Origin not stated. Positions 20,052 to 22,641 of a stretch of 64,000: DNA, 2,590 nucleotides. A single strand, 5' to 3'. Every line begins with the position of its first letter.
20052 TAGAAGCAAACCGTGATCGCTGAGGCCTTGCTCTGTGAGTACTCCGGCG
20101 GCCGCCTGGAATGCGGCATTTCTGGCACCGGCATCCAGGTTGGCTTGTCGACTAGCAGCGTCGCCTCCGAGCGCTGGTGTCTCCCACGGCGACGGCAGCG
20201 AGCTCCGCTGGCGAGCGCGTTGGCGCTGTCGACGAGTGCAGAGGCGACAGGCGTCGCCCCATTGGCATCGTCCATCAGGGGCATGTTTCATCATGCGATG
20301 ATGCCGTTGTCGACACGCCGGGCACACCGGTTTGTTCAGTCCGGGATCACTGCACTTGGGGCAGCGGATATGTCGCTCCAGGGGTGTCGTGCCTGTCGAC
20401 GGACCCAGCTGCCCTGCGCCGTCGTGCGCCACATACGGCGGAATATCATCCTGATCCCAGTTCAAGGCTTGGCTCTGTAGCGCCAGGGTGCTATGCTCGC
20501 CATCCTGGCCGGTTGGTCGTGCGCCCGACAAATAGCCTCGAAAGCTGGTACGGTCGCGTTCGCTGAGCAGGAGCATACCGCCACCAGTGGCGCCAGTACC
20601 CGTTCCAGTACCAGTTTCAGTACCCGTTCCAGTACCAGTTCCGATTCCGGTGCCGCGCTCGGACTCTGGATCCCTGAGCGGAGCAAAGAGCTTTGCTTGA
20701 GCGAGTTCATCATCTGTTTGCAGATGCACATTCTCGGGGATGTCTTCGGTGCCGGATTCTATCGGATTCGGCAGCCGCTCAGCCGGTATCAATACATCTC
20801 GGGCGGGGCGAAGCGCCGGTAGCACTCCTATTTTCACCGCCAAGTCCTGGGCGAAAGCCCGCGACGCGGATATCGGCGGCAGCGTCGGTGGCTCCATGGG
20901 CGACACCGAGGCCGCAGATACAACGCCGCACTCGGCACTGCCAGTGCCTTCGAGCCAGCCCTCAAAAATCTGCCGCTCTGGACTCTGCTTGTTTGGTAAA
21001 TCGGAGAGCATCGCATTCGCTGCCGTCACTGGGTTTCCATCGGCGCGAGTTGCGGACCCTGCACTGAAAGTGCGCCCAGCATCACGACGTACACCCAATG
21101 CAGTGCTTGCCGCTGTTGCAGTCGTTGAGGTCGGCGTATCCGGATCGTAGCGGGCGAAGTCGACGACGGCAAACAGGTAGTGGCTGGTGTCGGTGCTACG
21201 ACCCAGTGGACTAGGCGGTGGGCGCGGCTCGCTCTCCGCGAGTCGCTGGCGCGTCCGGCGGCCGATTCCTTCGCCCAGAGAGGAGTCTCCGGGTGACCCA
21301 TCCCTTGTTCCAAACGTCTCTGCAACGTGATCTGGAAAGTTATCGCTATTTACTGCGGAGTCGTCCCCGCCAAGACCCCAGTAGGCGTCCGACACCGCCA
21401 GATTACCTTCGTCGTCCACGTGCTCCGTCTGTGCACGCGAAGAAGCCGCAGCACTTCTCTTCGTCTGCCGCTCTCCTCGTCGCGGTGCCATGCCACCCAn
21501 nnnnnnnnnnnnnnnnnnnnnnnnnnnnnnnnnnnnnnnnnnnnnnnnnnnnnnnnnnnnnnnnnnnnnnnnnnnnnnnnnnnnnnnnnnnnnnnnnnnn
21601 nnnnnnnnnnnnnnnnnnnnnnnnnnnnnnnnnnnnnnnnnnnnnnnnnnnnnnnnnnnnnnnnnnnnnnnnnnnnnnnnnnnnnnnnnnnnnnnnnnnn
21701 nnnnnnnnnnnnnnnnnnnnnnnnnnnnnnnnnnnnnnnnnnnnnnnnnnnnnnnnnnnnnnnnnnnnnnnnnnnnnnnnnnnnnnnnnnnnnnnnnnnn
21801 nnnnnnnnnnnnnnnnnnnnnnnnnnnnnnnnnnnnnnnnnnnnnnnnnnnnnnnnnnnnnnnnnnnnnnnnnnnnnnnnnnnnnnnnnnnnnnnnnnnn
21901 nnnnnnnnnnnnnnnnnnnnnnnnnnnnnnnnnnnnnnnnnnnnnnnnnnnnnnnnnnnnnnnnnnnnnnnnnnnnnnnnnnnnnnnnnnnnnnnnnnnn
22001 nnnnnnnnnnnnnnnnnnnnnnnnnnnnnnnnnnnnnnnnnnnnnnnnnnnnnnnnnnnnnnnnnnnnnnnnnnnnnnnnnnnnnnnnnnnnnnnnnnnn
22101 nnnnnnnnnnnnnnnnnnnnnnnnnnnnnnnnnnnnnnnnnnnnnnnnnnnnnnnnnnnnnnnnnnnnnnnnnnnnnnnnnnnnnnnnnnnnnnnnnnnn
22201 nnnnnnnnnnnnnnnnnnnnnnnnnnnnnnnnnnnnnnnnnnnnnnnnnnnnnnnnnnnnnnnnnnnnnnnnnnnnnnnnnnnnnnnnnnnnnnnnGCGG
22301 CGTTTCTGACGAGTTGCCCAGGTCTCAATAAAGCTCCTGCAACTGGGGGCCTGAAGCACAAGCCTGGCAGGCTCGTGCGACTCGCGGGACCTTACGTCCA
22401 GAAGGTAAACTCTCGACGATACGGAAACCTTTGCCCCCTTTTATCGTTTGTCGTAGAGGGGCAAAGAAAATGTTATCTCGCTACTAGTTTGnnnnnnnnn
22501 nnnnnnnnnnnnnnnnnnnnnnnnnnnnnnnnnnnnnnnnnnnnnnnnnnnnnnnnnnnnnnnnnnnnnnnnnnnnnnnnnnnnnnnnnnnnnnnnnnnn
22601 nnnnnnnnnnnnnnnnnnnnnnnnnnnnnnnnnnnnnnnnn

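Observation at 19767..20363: Duplicated, unclassified C4HC3-like cysteine motif in a microsatellite-riddled protein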

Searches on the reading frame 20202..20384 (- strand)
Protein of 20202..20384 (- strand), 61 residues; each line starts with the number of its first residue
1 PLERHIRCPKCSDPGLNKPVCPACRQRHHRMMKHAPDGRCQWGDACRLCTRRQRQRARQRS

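Call 17: find_homologous_proteins(query=A1, max_evalue=10)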
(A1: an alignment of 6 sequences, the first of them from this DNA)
Query A1 (6 sequences): 27 candidates shared short words with the query, none scored E <= 10.

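Call 24: search_solved_structures(query=A1, max_evalue=10, show_alignments=3)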
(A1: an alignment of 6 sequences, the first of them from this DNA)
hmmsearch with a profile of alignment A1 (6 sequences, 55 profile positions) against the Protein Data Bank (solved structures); distinct sequences matched with E-value up to 10: 6.
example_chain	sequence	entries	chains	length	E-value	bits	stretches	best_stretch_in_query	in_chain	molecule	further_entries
22za_A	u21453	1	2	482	0.47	13.7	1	17-48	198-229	Type III effector protein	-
22yz_A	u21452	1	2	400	0.49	13.7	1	17-47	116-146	Type III effector protein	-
9y10_A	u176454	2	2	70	0.75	13.1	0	26-42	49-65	C3H1-type domain-containing protein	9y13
6s53_B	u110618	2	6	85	0.92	12.8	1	5-24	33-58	E3 ubiquitin-protein ligase TRIM21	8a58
6fga_A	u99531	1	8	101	1.6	12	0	5-24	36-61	E3 ubiquitin-protein ligase TRIM21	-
7bbd_B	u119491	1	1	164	5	10.4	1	5-24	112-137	Polyubiquitin-B,E3 ubiquitin-protein ligase TRIM21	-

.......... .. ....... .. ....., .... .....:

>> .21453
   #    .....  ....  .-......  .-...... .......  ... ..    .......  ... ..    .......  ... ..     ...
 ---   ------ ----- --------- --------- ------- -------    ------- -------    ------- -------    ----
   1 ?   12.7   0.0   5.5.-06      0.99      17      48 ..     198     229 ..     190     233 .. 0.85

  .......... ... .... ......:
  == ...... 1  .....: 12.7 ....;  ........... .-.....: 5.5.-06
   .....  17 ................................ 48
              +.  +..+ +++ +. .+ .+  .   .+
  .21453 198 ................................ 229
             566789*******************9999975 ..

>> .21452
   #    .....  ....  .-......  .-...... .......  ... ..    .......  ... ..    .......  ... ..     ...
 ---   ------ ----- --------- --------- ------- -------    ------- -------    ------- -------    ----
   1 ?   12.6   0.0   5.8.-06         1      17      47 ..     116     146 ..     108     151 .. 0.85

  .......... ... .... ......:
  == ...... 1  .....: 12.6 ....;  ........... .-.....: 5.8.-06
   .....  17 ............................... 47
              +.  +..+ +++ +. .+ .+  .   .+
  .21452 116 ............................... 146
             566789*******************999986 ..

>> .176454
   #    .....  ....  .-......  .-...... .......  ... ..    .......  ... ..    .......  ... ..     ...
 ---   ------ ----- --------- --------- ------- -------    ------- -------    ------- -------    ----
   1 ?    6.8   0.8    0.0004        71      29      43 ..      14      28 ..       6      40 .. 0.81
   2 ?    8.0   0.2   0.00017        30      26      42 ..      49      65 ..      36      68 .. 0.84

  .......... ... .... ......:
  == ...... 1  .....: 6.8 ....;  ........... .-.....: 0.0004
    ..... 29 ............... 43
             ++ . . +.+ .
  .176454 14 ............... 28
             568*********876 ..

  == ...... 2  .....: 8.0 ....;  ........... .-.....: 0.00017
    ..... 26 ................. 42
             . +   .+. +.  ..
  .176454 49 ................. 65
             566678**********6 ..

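Call 25: search_protein_families(library=pfam, alignment_id=A1, max_evalue=10)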
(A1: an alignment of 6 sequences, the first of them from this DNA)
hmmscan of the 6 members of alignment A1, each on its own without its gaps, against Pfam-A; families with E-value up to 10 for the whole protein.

A. member 1, seq(61 aa): 7 families
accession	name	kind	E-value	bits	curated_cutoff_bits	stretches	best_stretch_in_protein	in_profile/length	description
PF18044.7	zf-CCCH_4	-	0.021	15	24.6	1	33-47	4-18/22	CCCH-type zinc finger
PF14447.12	Prok-RING_4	-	0.055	13.8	27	1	5-27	18-39/46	Prokaryotic RING finger family 4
PF04981.18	NMD3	-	0.18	11.8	24.9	1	8-54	1-46/243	NMD3 family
PF07191.17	Zn_ribbon_6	-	0.42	11.1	25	1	4-31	15-42/67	Double zinc ribbon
PF13920.12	zf-C3HC4_3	-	0.5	10.6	27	1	5-29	22-47/49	Zinc finger, C3HC4 type (RING finger)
PF09706.15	Cas_CXXC_CXXC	-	1.4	9.5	21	1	17-34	4-21/69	CRISPR-associated protein (Cas_CXXC_CXXC)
PF12760.12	Zn_ribbon_IS1595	-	3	8.3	25.4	1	17-49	17-43/46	Transposase zinc-ribbon domain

B. families by the number of members that match (of 6 scanned): 12 families
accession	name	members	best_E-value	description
PF04981.18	NMD3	3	0.032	NMD3 family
PF13920.12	zf-C3HC4_3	3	0.23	Zinc finger, C3HC4 type (RING finger)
PF09706.15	Cas_CXXC_CXXC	3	0.76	CRISPR-associated protein (Cas_CXXC_CXXC)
PF14447.12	Prok-RING_4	2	0.055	Prokaryotic RING finger family 4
PF07191.17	Zn_ribbon_6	2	0.21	Double zinc ribbon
PF18044.7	zf-CCCH_4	1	0.021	CCCH-type zinc finger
PF11808.13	PhoR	1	0.035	Phosphate regulon sensor protein PhoR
PF13248.11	Zn_ribbon_3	1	0.064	zinc-ribbon domain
PF23208.1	zf_C2H2_ZNF598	1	0.31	ZNF598 C2H2 zinc finger domain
PF18912.6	DZR_2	1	0.76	Double zinc ribbon domain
PF12760.12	Zn_ribbon_IS1595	1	3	Transposase zinc-ribbon domain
PF11238.13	DUF3039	1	4.1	Protein of unknown function (DUF3039)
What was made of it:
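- On PHD / RING / RING-CH (C4HC3 or C3HC4 cross-brace): RING-type models score only at E 0.05-0.5, and PHD is not reported even at E<=10 (call 25).
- Weak sub-threshold Pfam matches to RING-type models appear (zf-C3HC4_3 E=0.23-0.5, Prok-RING_4 E=0.055; call 25).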

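Call 26: predict_structure(alignment_id=A1)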
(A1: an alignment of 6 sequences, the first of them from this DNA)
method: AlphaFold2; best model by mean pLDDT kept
length: 61 residues; sequences in the alignment: 6
mean_pLDDT: 71.8   pTM: 0.53
mean pLDDT of the five models: 71.8, 61.4, 58.9, 55.7, 55.0
residues with pLDDT >= 90: 0; 70-90: 38; 50-70: 23; < 50: 0
segments of 3 or more residues with pLDDT < 50: none
pLDDT, mean of each block of 10 residues (from residue 1): 64 63 81 78 70 76 58
secondary structure, 60 per line:
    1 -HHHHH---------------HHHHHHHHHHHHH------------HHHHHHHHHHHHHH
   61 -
elements in order: H2-6 H22-34 H47-60
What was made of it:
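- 20238..20372 (-): Module 1 core, aa 374-418: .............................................. AF2 pLDDT 71.8 with a helix over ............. (call 26).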

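Call 28: search_protein_representatives(alignment_id=A1)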
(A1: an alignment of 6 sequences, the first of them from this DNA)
Query: 6 sequences, 55 profile positions. Proteins with E-value up to 0.001 (for the whole library): 7; up to 1e-10: 3; up to 1e-30: 2. The best 7 are listed.
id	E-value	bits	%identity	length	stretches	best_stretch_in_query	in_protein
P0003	5.7e-51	186.4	-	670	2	1-54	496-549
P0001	4.5e-50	183.6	-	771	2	1-55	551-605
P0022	1.4e-26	108.4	-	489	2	1-50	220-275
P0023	6.3e-07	45.4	-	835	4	1-19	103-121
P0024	4.9e-06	42.5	-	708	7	1-25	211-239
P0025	5.6e-04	35.9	-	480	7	28-47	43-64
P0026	7.8e-04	35.5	-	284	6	29-42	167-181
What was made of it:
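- Tried and rejected: The exhaustive HMMER search (call 28) is the search I rely on.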

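Call 31: find_encoding_contigs(protein=P0022, flank=10000, max_places=4)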
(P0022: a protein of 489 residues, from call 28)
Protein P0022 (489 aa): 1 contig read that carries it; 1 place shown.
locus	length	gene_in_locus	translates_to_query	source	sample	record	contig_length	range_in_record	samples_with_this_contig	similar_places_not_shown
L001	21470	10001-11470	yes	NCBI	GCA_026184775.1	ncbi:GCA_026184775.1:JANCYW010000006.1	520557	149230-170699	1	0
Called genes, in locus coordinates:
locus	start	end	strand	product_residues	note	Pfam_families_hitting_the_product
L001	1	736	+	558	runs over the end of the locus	PF00270:DEAD, PF04851:ResIII, PF00271:Helicase_C, PF13959:CTE_SPB4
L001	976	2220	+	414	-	PF01040:UbiA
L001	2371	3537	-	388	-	PF00022:Actin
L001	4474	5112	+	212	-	-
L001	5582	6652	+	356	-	PF01975:SurE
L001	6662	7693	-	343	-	-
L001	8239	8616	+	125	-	PF04241:DUF423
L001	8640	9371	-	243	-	PF01168:Ala_racemase_N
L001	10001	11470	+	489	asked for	-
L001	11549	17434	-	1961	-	PF22958:Ltn1_1st, PF23009:UBC_like, PF13639:zf-RING_2 (weak)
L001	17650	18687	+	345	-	PF00005:ABC_tran, PF13191:AAA_16 (faint), PF13304:AAA_21 (faint)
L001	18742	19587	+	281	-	PF03649:UPF0014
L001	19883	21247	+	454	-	PF00155:Aminotran_1_2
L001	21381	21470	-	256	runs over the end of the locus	-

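Call 35: find_related_loci(query=A2, collection=metagenome_contigs, flank=6000)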
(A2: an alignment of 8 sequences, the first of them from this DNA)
Query A2 (61 aa) in metagenome_contigs; peptide patterns used: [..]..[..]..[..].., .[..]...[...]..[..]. (x = any residue, [..] = any of these).
36 stretches matched a pattern; 2 encode a relative of the query (tblastn E <= 1e-3); 2 distinct loci.
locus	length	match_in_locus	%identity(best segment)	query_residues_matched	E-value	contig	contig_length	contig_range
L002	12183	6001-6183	100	1-61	4e-41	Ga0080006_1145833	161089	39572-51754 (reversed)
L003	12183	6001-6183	100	1-61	4e-41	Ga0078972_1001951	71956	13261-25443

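Call 70: search_protein_families(library=pfam, proteins=[P0022], max_evalue=1)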
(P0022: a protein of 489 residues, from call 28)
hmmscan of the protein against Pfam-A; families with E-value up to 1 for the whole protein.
P0022 (489 aa): 2 families
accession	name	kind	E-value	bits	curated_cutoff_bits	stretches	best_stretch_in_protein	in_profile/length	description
PF22980.2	Myb_DNA-bind_8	-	0.0067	16.2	27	1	380-394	35-49/50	Myb-like DNA-binding domain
PF16096.10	FXR_C1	-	0.11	13.2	28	1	314-362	6-53/76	Fragile X-related 1 protein C-terminal region 2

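Call 73: list_cluster_members(proteins=[P0022])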
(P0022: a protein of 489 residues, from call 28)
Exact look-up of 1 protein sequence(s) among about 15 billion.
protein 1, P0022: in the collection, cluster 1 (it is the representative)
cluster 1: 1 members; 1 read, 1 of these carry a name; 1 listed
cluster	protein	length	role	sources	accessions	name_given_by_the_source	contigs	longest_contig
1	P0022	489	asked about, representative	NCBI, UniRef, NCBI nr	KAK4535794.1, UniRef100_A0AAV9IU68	hypothetical protein CDCA_CDCA06G1819 [Cyanidium caldarium] | Uncharacterized protein n=1 Tax=Cyanidium caldarium TaxID=2771 RepID=A0AAV9IU68_CYACA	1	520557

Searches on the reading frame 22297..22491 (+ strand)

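Call 82: search_protein_families(library=pfam, proteins=[window:22297-22491:+], max_evalue=1)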
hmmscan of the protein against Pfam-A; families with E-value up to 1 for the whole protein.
seq(65 aa): 1 family
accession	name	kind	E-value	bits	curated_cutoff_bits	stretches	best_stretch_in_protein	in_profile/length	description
PF10611.14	DUF2469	-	0.35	11.9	25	1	40-64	19-43/100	Protein of unknown function (DUF2469)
